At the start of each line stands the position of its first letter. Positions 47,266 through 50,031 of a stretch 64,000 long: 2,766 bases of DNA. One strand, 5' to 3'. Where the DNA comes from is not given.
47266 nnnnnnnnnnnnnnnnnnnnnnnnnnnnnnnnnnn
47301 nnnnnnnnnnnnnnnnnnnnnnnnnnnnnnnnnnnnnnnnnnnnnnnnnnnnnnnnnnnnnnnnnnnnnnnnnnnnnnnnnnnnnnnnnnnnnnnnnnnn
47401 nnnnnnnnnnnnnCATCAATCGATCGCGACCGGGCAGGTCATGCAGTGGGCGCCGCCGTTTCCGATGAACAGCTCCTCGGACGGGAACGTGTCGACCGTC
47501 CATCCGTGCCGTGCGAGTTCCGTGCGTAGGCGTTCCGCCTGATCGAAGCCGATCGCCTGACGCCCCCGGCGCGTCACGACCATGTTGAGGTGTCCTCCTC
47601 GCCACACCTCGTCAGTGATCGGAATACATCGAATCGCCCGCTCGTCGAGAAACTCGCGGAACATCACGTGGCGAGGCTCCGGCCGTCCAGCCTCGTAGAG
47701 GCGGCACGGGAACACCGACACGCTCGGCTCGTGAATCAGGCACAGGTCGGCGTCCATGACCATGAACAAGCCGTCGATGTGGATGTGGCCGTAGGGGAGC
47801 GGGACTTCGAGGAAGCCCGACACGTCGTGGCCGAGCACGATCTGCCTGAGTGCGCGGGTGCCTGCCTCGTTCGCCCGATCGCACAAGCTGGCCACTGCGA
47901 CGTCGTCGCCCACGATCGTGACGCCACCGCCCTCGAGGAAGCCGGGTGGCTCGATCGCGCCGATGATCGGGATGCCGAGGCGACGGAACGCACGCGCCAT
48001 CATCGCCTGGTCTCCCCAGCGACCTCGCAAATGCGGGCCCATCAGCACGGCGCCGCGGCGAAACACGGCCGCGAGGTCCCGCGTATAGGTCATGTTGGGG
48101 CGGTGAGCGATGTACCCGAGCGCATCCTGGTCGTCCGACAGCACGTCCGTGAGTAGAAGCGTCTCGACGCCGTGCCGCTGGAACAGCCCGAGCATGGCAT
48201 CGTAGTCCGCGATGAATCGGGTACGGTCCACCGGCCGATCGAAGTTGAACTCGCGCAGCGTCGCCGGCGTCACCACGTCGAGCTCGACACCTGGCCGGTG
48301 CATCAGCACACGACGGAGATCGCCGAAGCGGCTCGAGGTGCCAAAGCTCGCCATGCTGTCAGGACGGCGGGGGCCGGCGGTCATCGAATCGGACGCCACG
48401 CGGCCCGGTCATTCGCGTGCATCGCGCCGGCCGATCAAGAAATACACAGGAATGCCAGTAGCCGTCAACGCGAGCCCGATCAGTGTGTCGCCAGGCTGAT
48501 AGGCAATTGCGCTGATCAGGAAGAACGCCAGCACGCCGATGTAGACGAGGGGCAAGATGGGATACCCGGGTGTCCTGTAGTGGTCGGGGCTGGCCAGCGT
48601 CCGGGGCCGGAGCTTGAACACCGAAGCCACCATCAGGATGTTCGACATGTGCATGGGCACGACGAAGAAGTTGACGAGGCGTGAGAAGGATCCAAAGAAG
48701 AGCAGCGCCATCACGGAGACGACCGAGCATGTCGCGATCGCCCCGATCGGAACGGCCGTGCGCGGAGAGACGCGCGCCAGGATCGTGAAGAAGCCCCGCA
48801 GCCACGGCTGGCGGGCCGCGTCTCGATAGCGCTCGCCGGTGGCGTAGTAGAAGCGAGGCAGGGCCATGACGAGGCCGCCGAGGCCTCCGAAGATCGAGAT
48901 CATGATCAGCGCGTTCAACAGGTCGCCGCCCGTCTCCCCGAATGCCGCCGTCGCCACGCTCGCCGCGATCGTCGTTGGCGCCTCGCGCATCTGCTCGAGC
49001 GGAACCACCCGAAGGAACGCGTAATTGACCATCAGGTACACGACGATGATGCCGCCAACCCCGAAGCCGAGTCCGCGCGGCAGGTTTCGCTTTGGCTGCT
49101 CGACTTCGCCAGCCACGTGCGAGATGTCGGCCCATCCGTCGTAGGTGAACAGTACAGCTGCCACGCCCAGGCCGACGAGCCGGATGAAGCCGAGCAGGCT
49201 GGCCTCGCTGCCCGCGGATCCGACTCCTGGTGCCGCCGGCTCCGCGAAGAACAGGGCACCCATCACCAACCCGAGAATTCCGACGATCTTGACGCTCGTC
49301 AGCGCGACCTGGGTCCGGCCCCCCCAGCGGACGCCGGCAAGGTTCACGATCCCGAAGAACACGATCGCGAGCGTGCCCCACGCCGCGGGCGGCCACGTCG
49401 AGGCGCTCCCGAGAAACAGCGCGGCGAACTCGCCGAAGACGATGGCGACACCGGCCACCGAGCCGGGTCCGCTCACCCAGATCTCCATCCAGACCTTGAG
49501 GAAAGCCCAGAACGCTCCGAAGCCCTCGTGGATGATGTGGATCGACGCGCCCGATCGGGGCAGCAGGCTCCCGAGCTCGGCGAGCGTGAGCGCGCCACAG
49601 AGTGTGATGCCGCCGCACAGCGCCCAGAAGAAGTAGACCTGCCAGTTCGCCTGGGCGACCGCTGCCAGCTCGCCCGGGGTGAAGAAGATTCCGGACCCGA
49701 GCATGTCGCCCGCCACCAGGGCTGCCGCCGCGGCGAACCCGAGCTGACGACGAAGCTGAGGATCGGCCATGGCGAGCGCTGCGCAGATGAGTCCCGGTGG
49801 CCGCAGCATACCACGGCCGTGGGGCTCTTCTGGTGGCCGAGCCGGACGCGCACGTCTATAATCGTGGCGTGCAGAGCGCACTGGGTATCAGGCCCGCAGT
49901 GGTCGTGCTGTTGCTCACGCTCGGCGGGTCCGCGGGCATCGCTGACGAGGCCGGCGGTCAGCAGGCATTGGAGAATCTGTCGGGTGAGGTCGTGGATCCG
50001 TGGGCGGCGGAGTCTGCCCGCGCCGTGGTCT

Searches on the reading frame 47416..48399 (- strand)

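Call 65: search_protein_families(library=pfam, max_evalue=0.001, proteins=[window:47416-48399:-])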
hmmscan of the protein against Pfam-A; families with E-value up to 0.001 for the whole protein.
window:47416-48399:- (327 aa): 1 family
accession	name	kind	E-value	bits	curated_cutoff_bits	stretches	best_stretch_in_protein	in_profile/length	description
PF02274.22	ADI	-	3.1e-13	49.9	22.8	1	96-324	117-375/377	Arginine deiminase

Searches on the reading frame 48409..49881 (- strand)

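Call 65: search_protein_families(library=pfam, max_evalue=0.001, proteins=[window:48409-49881:-])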
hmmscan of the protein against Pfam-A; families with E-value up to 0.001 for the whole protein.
window:48409-49881:- (490 aa): 2 families
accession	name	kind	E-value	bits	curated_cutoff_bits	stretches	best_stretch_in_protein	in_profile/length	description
PF13520.12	AA_permease_2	-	5.6e-48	164.3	27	1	47-463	1-407/427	Amino acid permease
PF00324.27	AA_permease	-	5.9e-21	75.1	24.6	1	60-459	10-416/470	Amino acid permease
